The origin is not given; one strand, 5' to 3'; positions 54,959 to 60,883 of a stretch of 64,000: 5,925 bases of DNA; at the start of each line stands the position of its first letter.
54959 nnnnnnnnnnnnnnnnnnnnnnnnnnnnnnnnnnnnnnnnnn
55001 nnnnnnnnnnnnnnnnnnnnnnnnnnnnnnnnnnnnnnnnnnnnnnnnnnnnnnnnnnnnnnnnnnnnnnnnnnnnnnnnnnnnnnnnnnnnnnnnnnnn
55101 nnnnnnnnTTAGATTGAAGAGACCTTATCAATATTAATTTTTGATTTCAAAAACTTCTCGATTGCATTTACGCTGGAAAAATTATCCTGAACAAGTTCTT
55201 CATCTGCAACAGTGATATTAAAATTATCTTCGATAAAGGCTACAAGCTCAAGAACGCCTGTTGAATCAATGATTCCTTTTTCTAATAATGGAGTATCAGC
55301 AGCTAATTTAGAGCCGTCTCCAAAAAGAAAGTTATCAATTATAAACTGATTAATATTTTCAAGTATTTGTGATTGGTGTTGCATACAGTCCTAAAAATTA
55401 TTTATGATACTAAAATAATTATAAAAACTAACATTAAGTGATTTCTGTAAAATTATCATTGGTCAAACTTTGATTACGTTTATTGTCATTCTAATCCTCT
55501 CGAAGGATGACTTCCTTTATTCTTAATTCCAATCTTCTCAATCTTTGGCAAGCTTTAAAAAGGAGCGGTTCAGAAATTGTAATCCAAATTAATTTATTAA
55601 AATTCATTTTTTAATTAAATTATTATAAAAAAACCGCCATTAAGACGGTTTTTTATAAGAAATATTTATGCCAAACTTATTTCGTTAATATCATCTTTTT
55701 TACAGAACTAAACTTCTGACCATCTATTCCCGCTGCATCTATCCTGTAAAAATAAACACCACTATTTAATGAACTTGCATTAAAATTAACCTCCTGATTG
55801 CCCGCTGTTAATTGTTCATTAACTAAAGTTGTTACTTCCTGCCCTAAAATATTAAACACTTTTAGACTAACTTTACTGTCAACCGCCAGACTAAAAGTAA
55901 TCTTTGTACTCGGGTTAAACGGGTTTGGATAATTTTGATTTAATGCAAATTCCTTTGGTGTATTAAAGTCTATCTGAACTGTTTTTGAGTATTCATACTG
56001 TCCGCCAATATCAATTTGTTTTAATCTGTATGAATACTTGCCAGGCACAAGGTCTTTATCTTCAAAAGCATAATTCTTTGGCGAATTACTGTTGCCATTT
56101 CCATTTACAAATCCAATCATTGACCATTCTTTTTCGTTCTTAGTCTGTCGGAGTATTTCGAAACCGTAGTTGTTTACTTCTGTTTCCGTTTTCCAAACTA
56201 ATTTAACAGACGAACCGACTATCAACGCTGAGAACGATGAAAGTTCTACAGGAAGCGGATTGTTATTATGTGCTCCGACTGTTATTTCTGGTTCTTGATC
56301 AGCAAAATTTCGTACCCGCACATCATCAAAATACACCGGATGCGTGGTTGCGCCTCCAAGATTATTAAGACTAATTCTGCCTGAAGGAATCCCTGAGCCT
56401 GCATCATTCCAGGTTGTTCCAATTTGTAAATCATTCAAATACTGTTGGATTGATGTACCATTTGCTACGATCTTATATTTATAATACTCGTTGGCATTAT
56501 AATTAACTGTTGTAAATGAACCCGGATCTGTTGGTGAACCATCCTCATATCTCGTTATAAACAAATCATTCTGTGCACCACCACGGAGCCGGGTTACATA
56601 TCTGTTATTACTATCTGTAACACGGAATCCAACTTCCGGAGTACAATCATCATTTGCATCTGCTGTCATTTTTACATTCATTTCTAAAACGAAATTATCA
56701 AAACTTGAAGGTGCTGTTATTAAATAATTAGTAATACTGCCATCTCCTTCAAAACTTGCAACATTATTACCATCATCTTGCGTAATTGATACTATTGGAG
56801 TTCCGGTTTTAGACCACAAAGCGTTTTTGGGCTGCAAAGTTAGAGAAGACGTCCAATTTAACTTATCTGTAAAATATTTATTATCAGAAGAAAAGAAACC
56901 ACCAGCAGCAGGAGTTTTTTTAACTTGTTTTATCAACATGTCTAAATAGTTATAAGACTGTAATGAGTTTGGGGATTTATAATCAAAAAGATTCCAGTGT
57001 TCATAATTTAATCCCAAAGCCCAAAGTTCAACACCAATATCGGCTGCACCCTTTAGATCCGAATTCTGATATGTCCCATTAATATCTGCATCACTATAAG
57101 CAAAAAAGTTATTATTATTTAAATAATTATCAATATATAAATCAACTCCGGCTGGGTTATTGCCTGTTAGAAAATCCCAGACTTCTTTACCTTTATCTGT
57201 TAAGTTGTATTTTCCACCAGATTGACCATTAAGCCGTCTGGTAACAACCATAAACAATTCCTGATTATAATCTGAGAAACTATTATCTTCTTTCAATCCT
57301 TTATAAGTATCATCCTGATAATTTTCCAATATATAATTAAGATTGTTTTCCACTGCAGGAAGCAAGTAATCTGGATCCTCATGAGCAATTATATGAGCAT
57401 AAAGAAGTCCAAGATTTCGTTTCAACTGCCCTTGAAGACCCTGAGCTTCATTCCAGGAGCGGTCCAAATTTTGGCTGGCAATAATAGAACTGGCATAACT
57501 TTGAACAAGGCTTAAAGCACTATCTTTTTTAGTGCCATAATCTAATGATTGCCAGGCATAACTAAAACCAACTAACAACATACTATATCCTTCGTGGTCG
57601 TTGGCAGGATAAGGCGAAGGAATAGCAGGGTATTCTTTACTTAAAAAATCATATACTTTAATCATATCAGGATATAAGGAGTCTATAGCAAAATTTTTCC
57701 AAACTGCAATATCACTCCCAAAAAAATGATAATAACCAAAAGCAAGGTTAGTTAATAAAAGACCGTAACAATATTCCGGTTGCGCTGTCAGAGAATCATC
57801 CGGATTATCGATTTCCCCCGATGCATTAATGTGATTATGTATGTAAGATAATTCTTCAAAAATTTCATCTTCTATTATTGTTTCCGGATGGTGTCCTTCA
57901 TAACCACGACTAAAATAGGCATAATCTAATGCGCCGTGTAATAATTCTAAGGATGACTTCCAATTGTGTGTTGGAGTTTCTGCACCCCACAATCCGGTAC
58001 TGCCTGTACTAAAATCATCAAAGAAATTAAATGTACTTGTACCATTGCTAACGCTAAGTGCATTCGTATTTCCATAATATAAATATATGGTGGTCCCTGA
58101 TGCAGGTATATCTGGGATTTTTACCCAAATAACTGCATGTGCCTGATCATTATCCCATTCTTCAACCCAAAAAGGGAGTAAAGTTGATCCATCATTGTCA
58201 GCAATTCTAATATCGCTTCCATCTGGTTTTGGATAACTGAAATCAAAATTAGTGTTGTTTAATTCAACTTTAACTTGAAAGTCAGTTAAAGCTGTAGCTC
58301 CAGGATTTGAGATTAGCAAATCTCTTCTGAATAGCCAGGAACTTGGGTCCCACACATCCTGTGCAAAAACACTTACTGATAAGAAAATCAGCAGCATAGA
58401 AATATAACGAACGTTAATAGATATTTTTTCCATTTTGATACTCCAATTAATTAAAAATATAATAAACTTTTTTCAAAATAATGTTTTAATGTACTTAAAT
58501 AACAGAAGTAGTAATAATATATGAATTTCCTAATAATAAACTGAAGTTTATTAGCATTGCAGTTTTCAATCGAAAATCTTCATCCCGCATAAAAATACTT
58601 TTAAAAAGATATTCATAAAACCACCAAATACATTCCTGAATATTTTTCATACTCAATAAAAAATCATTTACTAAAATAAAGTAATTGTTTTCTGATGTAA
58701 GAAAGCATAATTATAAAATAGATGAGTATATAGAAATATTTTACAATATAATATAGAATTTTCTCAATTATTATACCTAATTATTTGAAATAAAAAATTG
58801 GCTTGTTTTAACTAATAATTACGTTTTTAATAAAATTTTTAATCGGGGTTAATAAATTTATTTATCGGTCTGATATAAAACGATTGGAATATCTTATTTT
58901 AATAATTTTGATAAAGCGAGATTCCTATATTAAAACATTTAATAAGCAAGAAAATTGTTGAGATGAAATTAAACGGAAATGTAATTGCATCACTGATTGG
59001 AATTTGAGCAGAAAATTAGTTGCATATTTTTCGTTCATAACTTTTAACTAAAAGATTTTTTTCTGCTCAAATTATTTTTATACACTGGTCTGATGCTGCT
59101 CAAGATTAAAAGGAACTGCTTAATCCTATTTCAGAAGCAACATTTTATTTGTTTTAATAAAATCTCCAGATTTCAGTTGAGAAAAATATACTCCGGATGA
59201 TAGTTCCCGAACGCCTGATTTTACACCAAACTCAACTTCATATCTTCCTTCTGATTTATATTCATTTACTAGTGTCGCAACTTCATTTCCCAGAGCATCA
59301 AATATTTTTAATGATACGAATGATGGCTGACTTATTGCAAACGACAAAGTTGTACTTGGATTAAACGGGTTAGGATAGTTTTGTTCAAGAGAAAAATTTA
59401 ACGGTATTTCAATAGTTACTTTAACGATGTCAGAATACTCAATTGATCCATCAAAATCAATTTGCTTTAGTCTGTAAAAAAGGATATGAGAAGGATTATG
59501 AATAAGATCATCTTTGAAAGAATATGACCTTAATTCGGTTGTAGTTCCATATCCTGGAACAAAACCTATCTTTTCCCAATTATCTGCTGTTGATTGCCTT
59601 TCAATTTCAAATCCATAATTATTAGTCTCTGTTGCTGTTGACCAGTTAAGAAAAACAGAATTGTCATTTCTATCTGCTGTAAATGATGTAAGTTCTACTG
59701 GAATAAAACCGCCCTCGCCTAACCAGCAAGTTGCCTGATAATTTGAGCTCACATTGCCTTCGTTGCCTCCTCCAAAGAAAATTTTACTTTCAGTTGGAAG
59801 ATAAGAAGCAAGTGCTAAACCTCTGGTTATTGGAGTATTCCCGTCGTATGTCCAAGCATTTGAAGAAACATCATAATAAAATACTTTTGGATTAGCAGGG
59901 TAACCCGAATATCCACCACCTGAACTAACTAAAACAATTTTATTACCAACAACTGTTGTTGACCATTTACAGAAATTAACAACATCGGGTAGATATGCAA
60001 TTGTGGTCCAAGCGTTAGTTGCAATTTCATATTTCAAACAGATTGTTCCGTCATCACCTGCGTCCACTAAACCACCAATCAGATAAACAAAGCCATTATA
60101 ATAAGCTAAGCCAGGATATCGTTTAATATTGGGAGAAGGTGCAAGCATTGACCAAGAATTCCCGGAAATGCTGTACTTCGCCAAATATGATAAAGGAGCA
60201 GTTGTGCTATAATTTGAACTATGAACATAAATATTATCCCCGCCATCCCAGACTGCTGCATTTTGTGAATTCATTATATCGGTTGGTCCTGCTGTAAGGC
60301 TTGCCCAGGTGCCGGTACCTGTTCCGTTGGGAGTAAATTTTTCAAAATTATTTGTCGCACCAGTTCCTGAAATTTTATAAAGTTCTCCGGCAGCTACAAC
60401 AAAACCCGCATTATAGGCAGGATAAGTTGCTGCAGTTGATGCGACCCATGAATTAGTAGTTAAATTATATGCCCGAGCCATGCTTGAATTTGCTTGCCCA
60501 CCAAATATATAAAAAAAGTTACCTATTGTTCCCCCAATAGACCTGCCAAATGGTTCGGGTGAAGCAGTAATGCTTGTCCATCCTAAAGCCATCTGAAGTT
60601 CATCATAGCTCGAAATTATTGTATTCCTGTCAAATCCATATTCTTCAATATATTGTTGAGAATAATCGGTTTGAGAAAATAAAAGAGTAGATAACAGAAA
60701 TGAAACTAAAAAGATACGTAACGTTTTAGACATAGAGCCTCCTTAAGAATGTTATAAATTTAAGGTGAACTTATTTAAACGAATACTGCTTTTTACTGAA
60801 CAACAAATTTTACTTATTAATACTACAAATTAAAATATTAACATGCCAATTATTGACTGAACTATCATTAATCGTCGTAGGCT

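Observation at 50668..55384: Orphan carrier-protein cassette (adenylating enzyme, ACP, AsnB-family amidotransferase, NadE-type PP-loop enzyme) between an IS scar and a T9SS cargo array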

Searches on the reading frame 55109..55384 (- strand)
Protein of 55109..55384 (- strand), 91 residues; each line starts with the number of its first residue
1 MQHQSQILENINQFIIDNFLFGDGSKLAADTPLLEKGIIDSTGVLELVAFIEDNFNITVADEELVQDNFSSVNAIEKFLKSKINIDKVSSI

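Call 3: search_protein_families(library=pfam, proteins=[window:55109-55384:-], max_evalue=0.01)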
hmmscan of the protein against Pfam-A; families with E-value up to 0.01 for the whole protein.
window:55109-55384:- (91 aa): 1 family
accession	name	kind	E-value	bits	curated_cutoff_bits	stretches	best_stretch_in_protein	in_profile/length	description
PF00550.31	PP-binding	-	0.00022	21.8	20.8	1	25-79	16-67/67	Phosphopantetheine attachment site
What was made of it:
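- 55109..55384 (-): Stand-alone carrier protein (91 aa) with the phosphopantetheine serine in GIIDSTG. PF00550 at 21.8 bits (call 3).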

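Call 4: search_protein_families(library=ncbifam, proteins=[window:55109-55384:-], max_evalue=0.01)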
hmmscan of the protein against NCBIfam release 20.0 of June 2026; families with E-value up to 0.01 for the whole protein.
window:55109-55384:- (91 aa): 15 families
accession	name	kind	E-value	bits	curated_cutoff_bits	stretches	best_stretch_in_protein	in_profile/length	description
NF052616.1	ACP_for_OlsHI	equivalog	2.7e-14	53.3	130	1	6-82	3-80/83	ornithine lipid biosynthesis acyl carrier protein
NF058660.1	cispen_ACP_AmcB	equivalog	2.3e-09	37.3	80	1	24-81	20-77/80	cispentacin biosynthesis acyl carrier protein AmcB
NF003464.0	PRK05087.1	equivalog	1.4e-07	31.4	68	1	15-79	10-74/78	D-alanine--poly(phosphoribitol) ligase subunit DltC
NF005798.0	PRK07639.1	equivalog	6.8e-07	29.6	100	1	11-88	10-87/91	petrobactin biosynthesis protein AsbD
NF005480.0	PRK07081.1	equivalog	3.1e-06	27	72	1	25-80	20-74/83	acyl carrier protein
NF002148.0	PRK00982.1-2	subfamily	3.9e-06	26.6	71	1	4-82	2-77/79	acyl carrier protein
TIGR00517.1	acyl_carrier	equivalog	2.3e-05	24.2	70.45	1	5-82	2-76/77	acyl carrier protein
NF002150.0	PRK00982.1-4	subfamily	5.4e-05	23.3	66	1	4-81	3-77/80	acyl carrier protein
TIGR01688.1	dltC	equivalog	0.00014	21.9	52.35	1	26-75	18-67/73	D-alanine--poly(phosphoribitol) ligase subunit 2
NF009104.0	PRK12449.1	equivalog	0.00016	21.5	70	1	6-82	5-78/80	acyl carrier protein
TIGR04069.1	ocin_ACP_rel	hypoth_equivalog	0.00026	21.4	70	1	28-77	25-75/77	peptide maturation system acyl carrier-related protein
NF040636.1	AcpM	exception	0.00077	19.4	146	1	4-66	3-64/93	meromycolate extension acyl carrier protein AcpM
NF002151.0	PRK00982.1-5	equivalog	0.0019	18.3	92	1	5-81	2-75/78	acyl carrier protein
NF002149.0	PRK00982.1-3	equivalog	0.0027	17.6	106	1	9-64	6-60/78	acyl carrier protein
NF002147.0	PRK00982.1-1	equivalog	0.0028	17.5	84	1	3-78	4-76/83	acyl carrier protein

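Call 54: search_solved_structures(query=window:55109-55384:-, max_evalue=0.01)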
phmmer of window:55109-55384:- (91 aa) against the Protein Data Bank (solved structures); distinct sequences matched with E-value up to 0.01: 13.
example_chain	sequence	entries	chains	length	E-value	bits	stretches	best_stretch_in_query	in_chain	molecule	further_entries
2my5_A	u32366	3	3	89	3.3e-10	43.5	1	10-79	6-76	Peptidyl carrier protein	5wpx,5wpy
2my6_A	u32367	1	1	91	8e-10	42.2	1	10-79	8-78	Peptidyl carrier protein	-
6cxt_A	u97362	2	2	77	4.2e-07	33.6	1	8-76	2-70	Alpha/beta hydrolase fold protein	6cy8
5gxt_A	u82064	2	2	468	1.7e-06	31.7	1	10-77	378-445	Maltose-binding periplasmic protein,PigG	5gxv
2n5h_A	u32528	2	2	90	2.3e-06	31.2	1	6-79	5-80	Peptidyl carrier protein PltL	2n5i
5jdx_A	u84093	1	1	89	2.6e-06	31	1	13-76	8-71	Putative peptidyl carrier protein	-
6o6e_E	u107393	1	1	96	2.8e-06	31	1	6-79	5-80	Peptidyl carrier protein PltL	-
7thn_E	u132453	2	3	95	3.2e-06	30.8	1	13-76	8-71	Probable acyl carrier protein PigG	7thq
6bug_A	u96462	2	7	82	3.3e-05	27.6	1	15-76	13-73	D-alanyl carrier protein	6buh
8jf2_F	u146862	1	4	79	3.8e-05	27.3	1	15-76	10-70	D-alanyl carrier protein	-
4bpg_A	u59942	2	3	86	0.0014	22.3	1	26-77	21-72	D-ALANINE--POLY(PHOSPHORIBITOL) LIGASE SUBUNIT 2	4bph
4bpf_A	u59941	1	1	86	0.0039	21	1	26-77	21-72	D-ALANINE--POLY(PHOSPHORIBITOL) LIGASE SUBUNIT 2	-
1x3o_A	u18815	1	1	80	0.0081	19.9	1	5-83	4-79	acyl carrier protein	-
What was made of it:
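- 55109..55384 (-): Closest PDB sequences are type II PCPs: PltL, PigG and DltC (call 54).
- The closest solved carriers are aminoacyl or peptidyl carriers, not fatty ACPs (call 54).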

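Call 72: find_homologous_proteins(query=window:55109-55384:-, max_evalue=0.00001)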
Query window:55109-55384:- (91 aa): 1513 proteins with E <= 0.00001 among 1520 candidates; the best 120 are listed.
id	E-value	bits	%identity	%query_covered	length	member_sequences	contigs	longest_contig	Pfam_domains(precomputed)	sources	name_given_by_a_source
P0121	6.5e-49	181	100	100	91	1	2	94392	-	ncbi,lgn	-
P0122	3.9e-34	134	87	84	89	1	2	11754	-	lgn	-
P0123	8.3e-34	133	84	87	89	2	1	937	-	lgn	-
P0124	8.9e-34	133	78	90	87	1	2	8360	PF00550.32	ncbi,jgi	-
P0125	1.0e-33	133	86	81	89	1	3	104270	-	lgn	-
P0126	1.2e-33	132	82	87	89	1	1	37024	PF00550.32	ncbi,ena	-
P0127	1.6e-33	132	80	92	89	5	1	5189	PF00550.32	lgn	-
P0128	2.3e-33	132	83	84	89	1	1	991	-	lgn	-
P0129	4.2e-33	131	76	92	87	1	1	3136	PF00550.32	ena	-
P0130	4.6e-33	131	76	92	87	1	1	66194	-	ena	-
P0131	6.6e-33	130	77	92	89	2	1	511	-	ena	-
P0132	8.1e-33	130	86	81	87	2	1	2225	-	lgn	-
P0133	1.3e-32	129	76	92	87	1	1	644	PF00550.32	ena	-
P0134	1.5e-32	129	76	92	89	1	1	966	-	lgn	-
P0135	1.6e-32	129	73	92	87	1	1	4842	-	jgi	-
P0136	2.0e-32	129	83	84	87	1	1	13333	PF00550.32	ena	-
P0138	2.6e-32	128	78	87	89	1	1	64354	PF00550.32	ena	-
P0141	3.8e-32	128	75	92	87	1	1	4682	PF00550.32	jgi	jgi:acyl carrier protein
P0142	5.1e-32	127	75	92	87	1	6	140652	PF00550.32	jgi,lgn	jgi:acyl carrier protein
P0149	1.3e-31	126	76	92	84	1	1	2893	PF00550.32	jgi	jgi:acyl carrier protein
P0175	1.1e-30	123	73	92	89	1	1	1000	PF00550.32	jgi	-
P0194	5.1e-30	121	74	92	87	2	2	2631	PF00550.32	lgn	-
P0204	9.7e-30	120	71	92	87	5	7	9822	PF00550.32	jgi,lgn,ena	-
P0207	1.2e-29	120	77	81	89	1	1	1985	PF00550.32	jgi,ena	-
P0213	1.7e-29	119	72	90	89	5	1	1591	PF00550.32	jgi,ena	jgi:acyl carrier protein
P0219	3.0e-29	118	70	92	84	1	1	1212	PF00550.32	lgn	-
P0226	5.0e-29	118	78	84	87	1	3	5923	PF00550.32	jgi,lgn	-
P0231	7.0e-29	117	70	92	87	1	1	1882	PF00550.32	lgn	-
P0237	1.7e-28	116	74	85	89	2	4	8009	PF00550.32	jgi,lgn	jgi:acyl carrier protein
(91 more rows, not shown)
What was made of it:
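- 55109..55384 (-): All of the 120 best homologues listed, out of 1513, are stand-alone proteins of 80-98 aa (call 72).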

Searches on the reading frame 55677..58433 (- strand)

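Call 8: search_protein_families(library=pfam, proteins=[window:55677-58433:-], max_evalue=0.01)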
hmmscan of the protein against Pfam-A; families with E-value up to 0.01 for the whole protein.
window:55677-58433:- (918 aa): 4 families
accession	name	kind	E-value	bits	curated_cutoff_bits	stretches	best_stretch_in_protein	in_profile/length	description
PF10102.14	DUF2341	-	3.6e-28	98.3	23.4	1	71-149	1-81/84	Domain of unknown function (DUF2341)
PF18962.6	Por_Secre_tail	-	2.4e-11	44.2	27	1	835-902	2-66/75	Secretion system C-terminal sorting domain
PF06439.18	3keto-disac_hyd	-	2.4e-07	31.4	26.8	1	561-708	35-187/187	3-keto-disaccharide hydrolase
PF13585.12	CHU_C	-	0.0022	18.5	27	1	853-903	27-75/86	CHU_C Type IX secretion signal domain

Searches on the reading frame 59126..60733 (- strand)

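Call 8: search_protein_families(library=pfam, proteins=[window:59126-60733:-], max_evalue=0.01)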
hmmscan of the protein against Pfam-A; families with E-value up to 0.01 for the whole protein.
window:59126-60733:- (535 aa): 8 families
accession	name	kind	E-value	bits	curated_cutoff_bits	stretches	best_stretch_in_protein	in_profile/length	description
PF13964.12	Kelch_6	-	2.2e-15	56.5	25.3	2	69-97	9-41/50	Kelch motif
PF24681.1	Kelch_KLHDC2_KLHL20_DRC7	-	1.3e-10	41.4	50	2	69-221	60-221/221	KLHDC2/KLHL20/DRC7 Kelch-repeats domain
PF24981.1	Beta-prop_ATRN-LZTR1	-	8.8e-09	35.5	50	1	70-277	48-282/289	Attractin/LZTR1 beta-propeller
PF18962.6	Por_Secre_tail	-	3.4e-06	27.7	27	1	453-531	2-73/75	Secretion system C-terminal sorting domain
PF13418.12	Kelch_4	-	7e-06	26.3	21.6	0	71-97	11-42/49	Galactose oxidase, central domain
PF01344.31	Kelch_1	-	1.2e-05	25.1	20.1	0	260-296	8-41/46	Kelch motif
PF25210.1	Kelch_FKB95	-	0.0011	19.1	70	0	256-329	35-103/268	FKB95, Kelch-repeats domain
PF13415.12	Kelch_3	-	0.0047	17.5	22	0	71-106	1-38/48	Galactose oxidase, central domain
